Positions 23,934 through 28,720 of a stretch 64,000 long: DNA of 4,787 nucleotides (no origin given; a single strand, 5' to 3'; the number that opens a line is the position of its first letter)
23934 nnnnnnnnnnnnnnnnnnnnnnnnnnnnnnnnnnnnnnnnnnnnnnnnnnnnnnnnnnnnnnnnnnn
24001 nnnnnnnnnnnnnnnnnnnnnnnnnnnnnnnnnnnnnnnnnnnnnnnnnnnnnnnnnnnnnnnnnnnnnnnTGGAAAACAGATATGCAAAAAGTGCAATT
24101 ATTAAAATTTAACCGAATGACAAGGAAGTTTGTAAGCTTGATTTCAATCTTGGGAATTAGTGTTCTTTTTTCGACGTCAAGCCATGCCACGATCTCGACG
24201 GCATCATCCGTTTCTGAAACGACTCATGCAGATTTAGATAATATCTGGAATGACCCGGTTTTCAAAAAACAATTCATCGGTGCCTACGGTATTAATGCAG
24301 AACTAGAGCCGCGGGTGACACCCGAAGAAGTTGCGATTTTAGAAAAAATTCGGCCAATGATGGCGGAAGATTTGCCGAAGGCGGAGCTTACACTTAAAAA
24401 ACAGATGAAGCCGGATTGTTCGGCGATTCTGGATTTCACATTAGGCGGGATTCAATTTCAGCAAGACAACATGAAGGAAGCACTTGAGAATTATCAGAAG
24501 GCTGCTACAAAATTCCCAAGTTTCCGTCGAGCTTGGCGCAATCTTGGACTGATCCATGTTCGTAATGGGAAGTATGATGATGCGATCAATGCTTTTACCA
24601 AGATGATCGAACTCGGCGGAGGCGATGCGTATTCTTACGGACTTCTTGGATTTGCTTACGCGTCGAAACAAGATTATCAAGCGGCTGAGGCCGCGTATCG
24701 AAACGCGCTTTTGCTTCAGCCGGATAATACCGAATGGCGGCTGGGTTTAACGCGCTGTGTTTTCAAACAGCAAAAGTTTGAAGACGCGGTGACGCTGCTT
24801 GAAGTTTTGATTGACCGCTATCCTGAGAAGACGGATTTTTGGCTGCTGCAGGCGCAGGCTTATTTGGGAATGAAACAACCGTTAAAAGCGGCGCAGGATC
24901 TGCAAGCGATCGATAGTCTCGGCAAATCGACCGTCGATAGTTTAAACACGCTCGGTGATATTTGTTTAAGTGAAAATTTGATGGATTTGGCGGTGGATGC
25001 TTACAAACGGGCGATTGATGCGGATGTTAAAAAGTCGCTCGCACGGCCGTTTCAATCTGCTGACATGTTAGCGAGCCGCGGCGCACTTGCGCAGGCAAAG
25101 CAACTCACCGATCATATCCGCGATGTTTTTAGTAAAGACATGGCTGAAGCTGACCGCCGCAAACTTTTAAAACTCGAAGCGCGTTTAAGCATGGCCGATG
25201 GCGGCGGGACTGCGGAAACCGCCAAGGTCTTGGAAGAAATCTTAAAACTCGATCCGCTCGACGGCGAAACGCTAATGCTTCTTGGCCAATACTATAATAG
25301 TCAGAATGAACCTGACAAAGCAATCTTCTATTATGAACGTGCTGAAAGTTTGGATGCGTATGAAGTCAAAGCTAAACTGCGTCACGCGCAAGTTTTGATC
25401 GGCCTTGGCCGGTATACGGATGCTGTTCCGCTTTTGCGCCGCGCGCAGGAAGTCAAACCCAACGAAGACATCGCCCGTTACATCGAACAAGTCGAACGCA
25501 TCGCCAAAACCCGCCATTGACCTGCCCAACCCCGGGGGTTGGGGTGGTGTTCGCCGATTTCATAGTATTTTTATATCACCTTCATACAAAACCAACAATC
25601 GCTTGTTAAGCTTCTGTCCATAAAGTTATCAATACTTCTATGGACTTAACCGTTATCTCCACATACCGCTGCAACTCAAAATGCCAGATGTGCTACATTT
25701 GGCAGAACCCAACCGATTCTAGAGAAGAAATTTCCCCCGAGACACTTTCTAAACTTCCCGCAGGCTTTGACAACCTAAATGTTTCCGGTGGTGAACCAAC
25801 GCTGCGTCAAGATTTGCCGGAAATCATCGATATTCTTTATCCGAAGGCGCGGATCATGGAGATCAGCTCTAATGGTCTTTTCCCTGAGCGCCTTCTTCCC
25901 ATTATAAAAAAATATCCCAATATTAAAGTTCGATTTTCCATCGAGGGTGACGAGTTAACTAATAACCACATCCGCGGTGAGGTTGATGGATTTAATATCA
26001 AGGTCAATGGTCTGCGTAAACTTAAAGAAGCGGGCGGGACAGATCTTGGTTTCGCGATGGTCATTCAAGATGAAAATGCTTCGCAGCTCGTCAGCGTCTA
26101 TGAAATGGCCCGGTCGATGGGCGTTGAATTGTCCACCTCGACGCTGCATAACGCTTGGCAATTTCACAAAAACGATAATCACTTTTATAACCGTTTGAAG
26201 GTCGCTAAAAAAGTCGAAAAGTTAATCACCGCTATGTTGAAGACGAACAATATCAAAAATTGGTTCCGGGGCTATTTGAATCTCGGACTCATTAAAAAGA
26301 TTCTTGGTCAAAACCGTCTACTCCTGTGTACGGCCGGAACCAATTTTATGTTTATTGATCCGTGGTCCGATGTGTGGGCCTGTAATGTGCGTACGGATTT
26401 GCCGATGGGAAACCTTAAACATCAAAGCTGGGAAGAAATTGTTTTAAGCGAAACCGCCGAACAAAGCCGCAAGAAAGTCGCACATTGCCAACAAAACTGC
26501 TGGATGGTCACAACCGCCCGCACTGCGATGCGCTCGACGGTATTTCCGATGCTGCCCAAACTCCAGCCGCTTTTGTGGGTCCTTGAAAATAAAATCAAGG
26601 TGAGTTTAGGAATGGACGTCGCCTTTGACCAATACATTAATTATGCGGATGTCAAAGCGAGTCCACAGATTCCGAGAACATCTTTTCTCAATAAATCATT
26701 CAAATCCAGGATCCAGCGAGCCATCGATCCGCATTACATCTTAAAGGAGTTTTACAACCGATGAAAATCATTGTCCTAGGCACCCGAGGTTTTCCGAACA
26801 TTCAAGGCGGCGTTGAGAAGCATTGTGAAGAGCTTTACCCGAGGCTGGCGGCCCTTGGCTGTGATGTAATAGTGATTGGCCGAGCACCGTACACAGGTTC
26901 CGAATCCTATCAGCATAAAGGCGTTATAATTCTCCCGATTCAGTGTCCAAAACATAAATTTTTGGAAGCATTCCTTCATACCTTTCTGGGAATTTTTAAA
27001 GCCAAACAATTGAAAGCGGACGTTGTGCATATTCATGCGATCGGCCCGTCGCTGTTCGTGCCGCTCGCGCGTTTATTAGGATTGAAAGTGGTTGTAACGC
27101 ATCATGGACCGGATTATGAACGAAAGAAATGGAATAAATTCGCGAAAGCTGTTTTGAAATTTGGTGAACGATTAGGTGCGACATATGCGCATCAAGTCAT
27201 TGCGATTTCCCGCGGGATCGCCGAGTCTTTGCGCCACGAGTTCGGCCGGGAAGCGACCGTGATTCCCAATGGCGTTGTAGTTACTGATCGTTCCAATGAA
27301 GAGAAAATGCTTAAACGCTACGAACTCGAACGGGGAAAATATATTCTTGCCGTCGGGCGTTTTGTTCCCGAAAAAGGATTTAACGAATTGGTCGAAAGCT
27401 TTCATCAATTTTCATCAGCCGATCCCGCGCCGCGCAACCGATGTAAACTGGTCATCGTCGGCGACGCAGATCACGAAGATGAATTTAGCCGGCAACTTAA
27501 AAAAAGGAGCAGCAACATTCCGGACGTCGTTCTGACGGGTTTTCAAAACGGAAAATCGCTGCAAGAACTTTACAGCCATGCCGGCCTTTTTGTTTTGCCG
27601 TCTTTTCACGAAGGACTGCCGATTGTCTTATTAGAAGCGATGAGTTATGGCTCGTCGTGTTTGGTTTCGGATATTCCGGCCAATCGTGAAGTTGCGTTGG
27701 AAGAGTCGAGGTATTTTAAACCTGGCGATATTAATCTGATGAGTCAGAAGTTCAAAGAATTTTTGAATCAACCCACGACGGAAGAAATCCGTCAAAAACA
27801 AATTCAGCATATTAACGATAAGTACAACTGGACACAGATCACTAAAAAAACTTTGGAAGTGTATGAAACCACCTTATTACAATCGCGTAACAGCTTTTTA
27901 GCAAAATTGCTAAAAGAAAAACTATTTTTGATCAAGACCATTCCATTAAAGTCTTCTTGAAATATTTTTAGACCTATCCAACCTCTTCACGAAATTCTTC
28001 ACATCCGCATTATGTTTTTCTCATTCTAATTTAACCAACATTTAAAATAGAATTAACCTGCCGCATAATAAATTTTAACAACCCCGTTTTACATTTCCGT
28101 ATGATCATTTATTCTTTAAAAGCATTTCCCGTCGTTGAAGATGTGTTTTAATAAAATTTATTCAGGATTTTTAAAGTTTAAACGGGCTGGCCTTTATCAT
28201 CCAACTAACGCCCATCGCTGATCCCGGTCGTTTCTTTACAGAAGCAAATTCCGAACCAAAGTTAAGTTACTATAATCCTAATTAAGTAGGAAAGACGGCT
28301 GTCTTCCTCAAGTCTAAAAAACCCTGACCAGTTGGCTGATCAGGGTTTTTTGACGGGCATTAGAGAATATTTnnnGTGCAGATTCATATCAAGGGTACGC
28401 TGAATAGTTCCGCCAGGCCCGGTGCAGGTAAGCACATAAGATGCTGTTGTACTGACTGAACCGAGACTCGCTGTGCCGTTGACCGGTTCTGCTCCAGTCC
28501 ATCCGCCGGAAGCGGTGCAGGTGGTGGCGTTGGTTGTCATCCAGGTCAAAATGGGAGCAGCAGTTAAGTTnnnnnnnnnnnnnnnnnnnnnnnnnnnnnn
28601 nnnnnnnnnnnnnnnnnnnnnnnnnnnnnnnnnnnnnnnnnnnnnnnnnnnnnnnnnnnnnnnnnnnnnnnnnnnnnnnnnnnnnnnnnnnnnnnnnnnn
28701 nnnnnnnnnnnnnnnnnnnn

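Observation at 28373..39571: Tandem array of four mosaic paralogous secreted beta-helix / carbohydrate-binding genes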

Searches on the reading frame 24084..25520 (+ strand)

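Call 14: search_protein_families(library=pfam, proteins=[window:24084-25520:+], max_evalue=0.001)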
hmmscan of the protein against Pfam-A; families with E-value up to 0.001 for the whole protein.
window:24084-25520:+ (478 aa): 24 families
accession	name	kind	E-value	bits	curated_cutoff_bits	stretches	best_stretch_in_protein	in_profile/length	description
PF00515.34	TPR_1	-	7.5e-33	111.5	27.8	3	149-177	2-30/34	Tetratricopeptide repeat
PF13432.12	TPR_16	-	2e-32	111.7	32.7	3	125-181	8-64/65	Tetratricopeptide repeat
PF07719.23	TPR_2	-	3.8e-29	98.8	27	2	149-177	2-30/34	Tetratricopeptide repeat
PF14559.12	TPR_19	-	2.2e-25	89.2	25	3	195-258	4-67/68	Tetratricopeptide repeat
PF13181.12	TPR_8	-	2.5e-25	86.8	25.7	1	183-215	2-34/34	Tetratricopeptide repeat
PF13428.12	TPR_14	-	2.3e-23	80.8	23.5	0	396-436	3-43/44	Tetratricopeptide repeat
PF13424.12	TPR_12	-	7.9e-21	74.5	30.1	2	149-209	4-72/77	Tetratricopeptide repeat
PF23914.1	TPR_CcmH_CycH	-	6.4e-16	59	42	1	182-278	50-149/158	Cytochrome c-type biogenesis protein H TPR domain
PF12895.13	ANAPC3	-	7.4e-15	55.4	27.2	2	161-240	2-80/82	Anaphase-promoting complex, cyclosome, subunit 3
PF13176.12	TPR_7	-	2e-14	52.8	27.9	0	150-177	1-28/36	Tetratricopeptide repeat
PF13431.12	TPR_17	-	2.5e-13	49.6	24.4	0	383-414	2-33/34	Tetratricopeptide repeat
PF13371.12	TPR_9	-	7.2e-13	48.8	35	0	123-177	4-58/73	Tetratricopeptide repeat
PF13174.12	TPR_6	-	1.5e-12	47.7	26.3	0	227-248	11-32/33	Tetratricopeptide repeat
PF25063.1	ARM_TT21_C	-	3.7e-12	47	35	1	109-247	52-195/209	Tetratricopeptide repeat protein 21 C-terminal ARM domain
PF13414.12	TPR_11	-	5.6e-12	45.6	26.8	1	124-162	4-42/42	TPR repeat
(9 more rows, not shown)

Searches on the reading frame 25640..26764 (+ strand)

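Call 14: search_protein_families(library=pfam, proteins=[window:25640-26764:+], max_evalue=0.001)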
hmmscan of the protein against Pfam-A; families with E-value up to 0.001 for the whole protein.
window:25640-26764:+ (374 aa): 2 families
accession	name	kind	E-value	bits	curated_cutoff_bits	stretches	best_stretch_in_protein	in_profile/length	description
PF04055.27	Radical_SAM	-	1.2e-12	48.8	29.5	1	5-156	1-165/166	Radical SAM superfamily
PF13186.11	SPASM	-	6e-07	30.1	21.5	1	230-288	1-67/67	Iron-sulfur cluster-binding domain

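Call 17: search_protein_families(library=ncbifam, proteins=[window:25640-26764:+], max_evalue=0.001)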
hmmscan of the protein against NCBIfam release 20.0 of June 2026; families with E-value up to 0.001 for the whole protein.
window:25640-26764:+ (374 aa): 40 families (the best 25 are shown)
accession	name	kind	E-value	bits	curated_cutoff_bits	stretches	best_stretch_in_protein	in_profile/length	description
TIGR03962.1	mycofact_rSAM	equivalog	7.1e-16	58.3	265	1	3-268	14-282/339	mycofactocin radical SAM maturase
TIGR03961.1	rSAM_PTO1314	hypoth_equivalog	1.5e-14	54.1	306.05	1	9-197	31-215/332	PTO1314 family radical SAM protein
TIGR04546.1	rSAM_ahbC_deAc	equivalog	2.3e-13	49.7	650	1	8-160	46-203/390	12,18-didecarboxysiroheme deacetylase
NF047865.1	rSAM_PapB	equivalog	4.9e-13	49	340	1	3-289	5-308/330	PapB family radical SAM/SPASM ranthipeptide maturase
TIGR03470.1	HpnH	equivalog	1.1e-12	47.6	225.05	1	7-231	34-255/318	adenosyl-hopene transferase HpnH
TIGR04051.1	rSAM_NirJ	equivalog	1.4e-12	47.3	515.45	1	9-163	10-169/354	heme d1 biosynthesis radical SAM protein NirJ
TIGR02668.1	moaA_archaeal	equivalog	2.4e-12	46.4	325.25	1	3-199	12-217/303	GTP 3',8-cyclase MoaA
NF001199.0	PRK00164.2-1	equivalog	5.5e-12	45.4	231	1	5-206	16-226/308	GTP 3',8-cyclase MoaA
TIGR04054.1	rSAM_NirJ1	equivalog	3e-11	42.6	650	1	7-160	42-200/387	putative heme d1 biosynthesis radical SAM protein NirJ1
TIGR04055.1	rSAM_NirJ2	equivalog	6e-11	42.4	500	1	7-270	6-275/326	putative heme d1 biosynthesis radical SAM protein NirJ2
TIGR04251.1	SCM_rSAM_ScmF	equivalog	3.3e-10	39.9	400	1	8-184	11-193/353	SynChlorMet cassette radical SAM/SPASM protein ScmF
TIGR02109.1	PQQ_syn_pqqE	equivalog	3.5e-10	39.4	381.35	1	7-295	13-301/358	pyrroloquinoline quinone biosynthesis protein PqqE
TIGR04347.1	pseudo_SAM_Halo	equivalog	5.7e-10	39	525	1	7-163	44-205/390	TIGR04347 family pseudo-SAM/SPASM protein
TIGR04317.1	W_rSAM_matur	equivalog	1.2e-09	37.7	380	1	5-197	8-211/349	tungsten cofactor oxidoreductase radical SAM maturase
TIGR04403.1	rSAM_skfB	equivalog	5e-09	35.4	300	1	4-164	107-271/402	sporulation killing factor system radical SAM maturase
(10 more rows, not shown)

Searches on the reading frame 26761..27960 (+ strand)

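Call 15: search_protein_families(library=pfam, proteins=[window:26761-27960:+], max_evalue=0.001)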
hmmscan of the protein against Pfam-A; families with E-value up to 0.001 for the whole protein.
window:26761-27960:+ (399 aa): 7 families
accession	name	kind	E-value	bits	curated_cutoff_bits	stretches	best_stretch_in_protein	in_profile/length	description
PF00534.26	Glycos_transf_1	-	3.2e-28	98.9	26.4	1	188-347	10-165/172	Glycosyl transferases group 1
PF13439.12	Glyco_transf_4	-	2.2e-25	90.1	28.5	1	16-173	2-167/170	Glycosyltransferase Family 4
PF13692.12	Glyco_trans_1_4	-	2.4e-24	86.7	27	1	193-336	2-141/142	Glycosyl transferases group 1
PF13579.12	Glyco_trans_4_4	-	9.1e-21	75.3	29.7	1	16-171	1-158/158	Glycosyl transferase 4-like domain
PF20706.3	GT4-conflict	-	1.8e-10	40.8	26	1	140-304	144-312/385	Family 4 Glycosyltransferase in conflict systems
PF09314.17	DUF1972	-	4.4e-08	33.4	25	1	3-166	4-178/186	Domain of unknown function (DUF1972)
PF13477.12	Glyco_trans_4_2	-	0.00015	22.4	23.4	1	20-134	11-127/139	Glycosyl transferase 4-like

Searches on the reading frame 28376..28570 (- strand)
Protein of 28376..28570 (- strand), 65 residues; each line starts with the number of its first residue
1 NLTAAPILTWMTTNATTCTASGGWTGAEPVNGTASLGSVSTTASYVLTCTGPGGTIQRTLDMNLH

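Call 31: search_protein_families(library=pfam, proteins=[window:28376-28570:-], max_evalue=10)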
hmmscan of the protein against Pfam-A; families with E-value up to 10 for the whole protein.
seq(65 aa): 0 families
